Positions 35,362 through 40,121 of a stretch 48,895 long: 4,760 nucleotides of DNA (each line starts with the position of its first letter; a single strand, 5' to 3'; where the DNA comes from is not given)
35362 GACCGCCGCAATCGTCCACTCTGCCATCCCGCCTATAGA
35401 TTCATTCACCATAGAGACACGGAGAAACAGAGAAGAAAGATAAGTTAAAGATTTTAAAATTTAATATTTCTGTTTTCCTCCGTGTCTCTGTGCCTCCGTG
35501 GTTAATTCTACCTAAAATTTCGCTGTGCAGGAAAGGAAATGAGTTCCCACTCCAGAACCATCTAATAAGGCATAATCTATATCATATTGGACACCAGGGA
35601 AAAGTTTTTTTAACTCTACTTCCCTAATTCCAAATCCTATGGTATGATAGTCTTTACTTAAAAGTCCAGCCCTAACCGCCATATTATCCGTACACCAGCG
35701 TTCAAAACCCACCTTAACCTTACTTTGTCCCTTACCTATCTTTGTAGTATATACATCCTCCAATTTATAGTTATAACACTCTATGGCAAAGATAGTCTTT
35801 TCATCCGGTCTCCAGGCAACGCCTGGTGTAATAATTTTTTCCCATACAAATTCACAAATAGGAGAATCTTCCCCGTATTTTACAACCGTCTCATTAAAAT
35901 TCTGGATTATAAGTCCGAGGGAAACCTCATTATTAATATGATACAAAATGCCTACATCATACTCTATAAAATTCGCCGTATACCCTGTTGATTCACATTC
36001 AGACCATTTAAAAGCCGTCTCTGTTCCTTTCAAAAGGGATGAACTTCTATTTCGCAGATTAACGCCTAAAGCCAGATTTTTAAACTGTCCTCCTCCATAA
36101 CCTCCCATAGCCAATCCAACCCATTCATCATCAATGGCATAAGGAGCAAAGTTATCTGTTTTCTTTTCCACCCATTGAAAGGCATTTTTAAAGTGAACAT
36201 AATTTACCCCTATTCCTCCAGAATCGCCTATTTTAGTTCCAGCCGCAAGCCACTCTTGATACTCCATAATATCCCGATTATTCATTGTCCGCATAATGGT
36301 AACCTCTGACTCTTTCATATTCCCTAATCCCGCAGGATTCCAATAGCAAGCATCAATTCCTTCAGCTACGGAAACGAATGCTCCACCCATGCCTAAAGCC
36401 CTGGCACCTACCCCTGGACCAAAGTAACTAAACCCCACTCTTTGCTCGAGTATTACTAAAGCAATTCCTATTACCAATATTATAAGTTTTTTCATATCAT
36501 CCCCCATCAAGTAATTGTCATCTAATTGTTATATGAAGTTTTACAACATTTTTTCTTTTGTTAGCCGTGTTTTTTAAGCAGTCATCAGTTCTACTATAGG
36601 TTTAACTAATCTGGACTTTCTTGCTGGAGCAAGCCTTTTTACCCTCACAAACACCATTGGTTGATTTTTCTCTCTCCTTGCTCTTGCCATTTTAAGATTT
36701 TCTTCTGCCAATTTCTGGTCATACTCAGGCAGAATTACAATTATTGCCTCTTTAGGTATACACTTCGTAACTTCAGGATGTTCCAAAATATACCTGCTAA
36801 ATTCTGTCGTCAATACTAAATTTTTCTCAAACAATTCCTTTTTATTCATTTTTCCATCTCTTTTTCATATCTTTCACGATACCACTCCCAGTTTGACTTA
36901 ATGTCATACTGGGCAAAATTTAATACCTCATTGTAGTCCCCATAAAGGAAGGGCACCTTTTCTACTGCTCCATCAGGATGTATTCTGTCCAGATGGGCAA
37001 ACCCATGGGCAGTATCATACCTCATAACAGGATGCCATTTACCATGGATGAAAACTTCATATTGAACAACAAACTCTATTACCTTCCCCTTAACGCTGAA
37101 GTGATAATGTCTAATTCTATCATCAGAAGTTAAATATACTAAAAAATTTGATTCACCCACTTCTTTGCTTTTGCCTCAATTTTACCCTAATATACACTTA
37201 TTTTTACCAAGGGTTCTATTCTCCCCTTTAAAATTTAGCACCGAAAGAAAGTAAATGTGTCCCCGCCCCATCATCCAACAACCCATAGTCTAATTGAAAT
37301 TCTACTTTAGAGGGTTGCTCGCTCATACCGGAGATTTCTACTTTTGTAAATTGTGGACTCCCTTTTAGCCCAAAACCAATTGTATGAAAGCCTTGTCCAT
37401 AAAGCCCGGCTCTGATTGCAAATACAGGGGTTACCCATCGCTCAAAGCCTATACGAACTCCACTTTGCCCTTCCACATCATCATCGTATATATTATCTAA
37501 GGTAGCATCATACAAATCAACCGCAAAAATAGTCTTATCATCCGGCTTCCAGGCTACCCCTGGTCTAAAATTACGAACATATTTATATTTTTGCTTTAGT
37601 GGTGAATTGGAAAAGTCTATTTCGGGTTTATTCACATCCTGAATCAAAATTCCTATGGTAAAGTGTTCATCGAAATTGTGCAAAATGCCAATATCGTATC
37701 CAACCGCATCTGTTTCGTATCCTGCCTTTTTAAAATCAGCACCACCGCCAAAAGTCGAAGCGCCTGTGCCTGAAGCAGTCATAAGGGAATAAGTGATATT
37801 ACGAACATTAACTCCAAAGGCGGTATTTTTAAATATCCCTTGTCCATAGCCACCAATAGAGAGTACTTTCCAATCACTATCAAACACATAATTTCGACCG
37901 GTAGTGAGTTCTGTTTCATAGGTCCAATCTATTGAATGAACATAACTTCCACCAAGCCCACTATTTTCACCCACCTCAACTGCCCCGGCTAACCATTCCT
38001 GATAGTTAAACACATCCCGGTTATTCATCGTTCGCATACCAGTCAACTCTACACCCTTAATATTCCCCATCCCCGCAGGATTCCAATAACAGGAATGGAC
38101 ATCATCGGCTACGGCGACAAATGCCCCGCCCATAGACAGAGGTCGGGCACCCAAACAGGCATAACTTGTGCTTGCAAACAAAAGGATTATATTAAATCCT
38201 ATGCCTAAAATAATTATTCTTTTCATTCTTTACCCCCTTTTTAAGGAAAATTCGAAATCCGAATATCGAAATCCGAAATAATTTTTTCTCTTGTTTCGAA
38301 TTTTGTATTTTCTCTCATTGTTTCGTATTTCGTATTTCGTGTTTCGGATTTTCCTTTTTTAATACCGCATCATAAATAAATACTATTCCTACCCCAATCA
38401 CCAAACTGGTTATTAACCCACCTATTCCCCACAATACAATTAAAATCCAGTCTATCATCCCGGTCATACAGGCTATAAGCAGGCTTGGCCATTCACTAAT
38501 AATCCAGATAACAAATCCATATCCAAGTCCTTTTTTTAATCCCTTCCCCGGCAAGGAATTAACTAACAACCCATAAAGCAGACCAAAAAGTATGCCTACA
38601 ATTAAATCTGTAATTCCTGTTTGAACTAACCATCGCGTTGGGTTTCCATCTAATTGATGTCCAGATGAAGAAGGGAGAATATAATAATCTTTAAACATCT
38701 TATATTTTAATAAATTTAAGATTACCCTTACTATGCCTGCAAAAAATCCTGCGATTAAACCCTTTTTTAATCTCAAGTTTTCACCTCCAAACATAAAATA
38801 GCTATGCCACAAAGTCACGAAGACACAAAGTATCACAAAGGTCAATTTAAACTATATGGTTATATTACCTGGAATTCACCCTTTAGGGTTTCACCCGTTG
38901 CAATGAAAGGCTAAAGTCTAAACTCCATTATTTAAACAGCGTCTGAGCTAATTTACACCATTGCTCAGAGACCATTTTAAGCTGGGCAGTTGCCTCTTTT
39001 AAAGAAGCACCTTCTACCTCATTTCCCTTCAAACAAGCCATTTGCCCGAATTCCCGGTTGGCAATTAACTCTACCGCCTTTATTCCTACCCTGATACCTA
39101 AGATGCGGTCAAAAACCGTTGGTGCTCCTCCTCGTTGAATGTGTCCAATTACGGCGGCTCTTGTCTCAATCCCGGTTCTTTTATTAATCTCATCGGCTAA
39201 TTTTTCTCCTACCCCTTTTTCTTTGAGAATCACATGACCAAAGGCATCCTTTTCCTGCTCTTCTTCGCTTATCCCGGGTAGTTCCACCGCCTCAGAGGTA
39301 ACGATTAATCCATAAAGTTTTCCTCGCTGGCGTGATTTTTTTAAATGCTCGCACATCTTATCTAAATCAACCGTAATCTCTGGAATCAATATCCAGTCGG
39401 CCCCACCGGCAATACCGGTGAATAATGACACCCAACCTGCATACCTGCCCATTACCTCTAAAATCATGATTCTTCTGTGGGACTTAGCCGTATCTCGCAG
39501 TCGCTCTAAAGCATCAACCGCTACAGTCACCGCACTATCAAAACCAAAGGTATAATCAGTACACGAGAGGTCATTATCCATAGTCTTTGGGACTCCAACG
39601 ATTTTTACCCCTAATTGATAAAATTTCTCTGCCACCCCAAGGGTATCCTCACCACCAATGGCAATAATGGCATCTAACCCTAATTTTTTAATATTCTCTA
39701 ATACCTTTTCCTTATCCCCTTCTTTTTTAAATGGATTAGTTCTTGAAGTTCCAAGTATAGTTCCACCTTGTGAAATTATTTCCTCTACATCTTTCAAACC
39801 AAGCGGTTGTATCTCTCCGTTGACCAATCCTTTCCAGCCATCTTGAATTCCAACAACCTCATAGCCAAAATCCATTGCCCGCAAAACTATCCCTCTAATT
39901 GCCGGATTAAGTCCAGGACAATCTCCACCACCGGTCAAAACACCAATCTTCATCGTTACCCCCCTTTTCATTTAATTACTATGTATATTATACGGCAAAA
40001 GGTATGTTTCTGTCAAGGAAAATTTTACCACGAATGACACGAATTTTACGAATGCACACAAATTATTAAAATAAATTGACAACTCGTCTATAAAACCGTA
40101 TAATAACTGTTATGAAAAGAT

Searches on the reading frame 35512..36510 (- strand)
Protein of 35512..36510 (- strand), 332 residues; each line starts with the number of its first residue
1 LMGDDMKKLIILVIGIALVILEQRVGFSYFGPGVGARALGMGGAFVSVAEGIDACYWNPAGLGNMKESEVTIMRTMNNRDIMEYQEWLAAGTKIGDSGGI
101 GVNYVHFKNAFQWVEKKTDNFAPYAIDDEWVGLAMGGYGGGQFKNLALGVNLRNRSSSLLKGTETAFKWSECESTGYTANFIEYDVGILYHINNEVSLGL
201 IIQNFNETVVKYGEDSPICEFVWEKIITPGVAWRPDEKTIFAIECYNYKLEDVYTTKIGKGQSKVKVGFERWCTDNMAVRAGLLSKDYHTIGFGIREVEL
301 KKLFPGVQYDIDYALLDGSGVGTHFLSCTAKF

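Call 63: search_protein_families(library=pfam, proteins=[window:35512-36510:-], max_evalue=0.00001)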
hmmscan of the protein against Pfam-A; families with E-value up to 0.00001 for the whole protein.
window:35512-36510:- (332 aa): 0 families

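Call 74: search_protein_families(library=ncbifam, proteins=[window:35512-36510:-], max_evalue=0.001)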
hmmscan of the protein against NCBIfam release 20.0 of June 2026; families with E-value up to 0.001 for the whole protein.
window:35512-36510:- (332 aa): 3 families
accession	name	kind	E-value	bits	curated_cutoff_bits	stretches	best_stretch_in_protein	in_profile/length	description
NF033709.1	PorV_fam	subfamily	9.6e-15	55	90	1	33-213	10-187/326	PorV/PorQ family protein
NF052325.1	PorVQ2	equivalog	3.2e-11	42.8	325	1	33-107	33-107/354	putative type IX sorting system protein PorV2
NF033711.1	T9SS_PorQ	equivalog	0.00036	19.7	220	0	22-215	21-197/335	type IX secretion system protein PorQ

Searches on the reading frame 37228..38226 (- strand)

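Call 63: search_protein_families(library=pfam, proteins=[window:37228-38226:-], max_evalue=0.00001)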
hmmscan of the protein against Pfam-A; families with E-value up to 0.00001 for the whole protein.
window:37228-38226:- (332 aa): 1 family
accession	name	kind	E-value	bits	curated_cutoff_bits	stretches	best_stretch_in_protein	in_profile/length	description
PF13729.12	TraF_2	-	1e-07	31.9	25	1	163-237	184-262/264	F plasmid transfer operon, TraF, protein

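Call 74: search_protein_families(library=ncbifam, proteins=[window:37228-38226:-], max_evalue=0.001)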
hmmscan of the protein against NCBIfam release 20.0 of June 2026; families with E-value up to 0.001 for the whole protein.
window:37228-38226:- (332 aa): 2 families
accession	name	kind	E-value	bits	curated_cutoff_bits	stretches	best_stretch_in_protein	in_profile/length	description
NF033709.1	PorV_fam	subfamily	1.3e-14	54.5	90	1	26-288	12-296/326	PorV/PorQ family protein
NF052325.1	PorVQ2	equivalog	3.2e-08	32.9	325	1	25-59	34-68/354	putative type IX sorting system protein PorV2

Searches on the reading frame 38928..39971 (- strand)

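Call 63: search_protein_families(library=pfam, proteins=[window:38928-39971:-], max_evalue=0.00001)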
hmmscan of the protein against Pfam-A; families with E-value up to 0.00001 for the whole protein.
window:38928-39971:- (347 aa): 1 family
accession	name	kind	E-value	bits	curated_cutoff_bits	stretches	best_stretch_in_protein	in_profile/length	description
PF00365.25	PFK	-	1.6e-106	356.2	30.9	1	8-303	1-277/277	Phosphofructokinase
